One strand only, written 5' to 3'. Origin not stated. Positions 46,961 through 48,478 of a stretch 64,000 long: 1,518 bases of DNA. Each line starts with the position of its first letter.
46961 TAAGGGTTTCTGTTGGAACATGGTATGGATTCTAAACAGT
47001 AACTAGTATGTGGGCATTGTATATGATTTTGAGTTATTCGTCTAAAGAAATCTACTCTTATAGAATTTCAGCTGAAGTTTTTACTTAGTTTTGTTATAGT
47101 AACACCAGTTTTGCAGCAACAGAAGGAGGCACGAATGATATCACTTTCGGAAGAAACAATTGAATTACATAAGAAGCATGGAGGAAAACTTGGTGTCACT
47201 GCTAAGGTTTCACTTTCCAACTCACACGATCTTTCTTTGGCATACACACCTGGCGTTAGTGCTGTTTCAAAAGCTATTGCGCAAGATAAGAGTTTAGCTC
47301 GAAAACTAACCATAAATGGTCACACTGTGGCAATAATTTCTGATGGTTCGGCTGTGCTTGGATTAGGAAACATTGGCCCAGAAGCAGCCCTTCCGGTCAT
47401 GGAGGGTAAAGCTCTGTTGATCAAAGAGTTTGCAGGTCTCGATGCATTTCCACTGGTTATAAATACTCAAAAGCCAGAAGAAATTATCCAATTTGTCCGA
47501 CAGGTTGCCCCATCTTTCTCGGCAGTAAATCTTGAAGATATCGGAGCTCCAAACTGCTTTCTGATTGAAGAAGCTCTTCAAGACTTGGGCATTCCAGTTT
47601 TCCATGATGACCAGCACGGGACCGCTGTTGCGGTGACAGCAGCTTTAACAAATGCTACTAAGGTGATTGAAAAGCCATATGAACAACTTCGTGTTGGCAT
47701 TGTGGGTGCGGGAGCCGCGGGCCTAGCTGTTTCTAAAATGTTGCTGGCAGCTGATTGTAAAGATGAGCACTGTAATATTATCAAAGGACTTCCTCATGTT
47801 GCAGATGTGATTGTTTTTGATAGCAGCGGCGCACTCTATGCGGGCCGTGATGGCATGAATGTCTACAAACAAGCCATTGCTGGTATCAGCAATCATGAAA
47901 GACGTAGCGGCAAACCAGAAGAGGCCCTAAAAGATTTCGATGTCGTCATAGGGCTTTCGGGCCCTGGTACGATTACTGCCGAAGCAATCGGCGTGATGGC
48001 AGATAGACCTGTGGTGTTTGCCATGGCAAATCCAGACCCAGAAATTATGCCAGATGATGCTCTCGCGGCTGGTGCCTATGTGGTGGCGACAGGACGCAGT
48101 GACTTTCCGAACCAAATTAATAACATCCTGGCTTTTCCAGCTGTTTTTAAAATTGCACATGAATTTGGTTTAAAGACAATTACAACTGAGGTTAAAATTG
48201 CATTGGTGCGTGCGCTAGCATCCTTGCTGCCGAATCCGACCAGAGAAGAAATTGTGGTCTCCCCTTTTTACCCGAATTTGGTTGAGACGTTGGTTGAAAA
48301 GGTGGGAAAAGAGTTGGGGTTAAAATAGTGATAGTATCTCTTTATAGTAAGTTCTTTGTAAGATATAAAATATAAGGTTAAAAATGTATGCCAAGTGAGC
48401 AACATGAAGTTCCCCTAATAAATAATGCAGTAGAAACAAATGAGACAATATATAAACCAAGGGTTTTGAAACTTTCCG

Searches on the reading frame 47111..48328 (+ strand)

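Call 9: search_protein_families(library=pfam, proteins=[window:47111-48328:+], max_evalue=0.01)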
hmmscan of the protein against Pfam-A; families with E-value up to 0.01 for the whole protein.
window:47111-48328:+ (405 aa): 2 families
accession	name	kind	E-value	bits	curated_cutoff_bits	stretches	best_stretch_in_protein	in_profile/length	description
PF00390.24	malic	-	9.8e-24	84.6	23.1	2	31-120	8-118/182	Malic enzyme, N-terminal domain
PF03949.21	Malic_M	-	1.9e-15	57.3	23.5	1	170-385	3-237/258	Malic enzyme, NAD binding domain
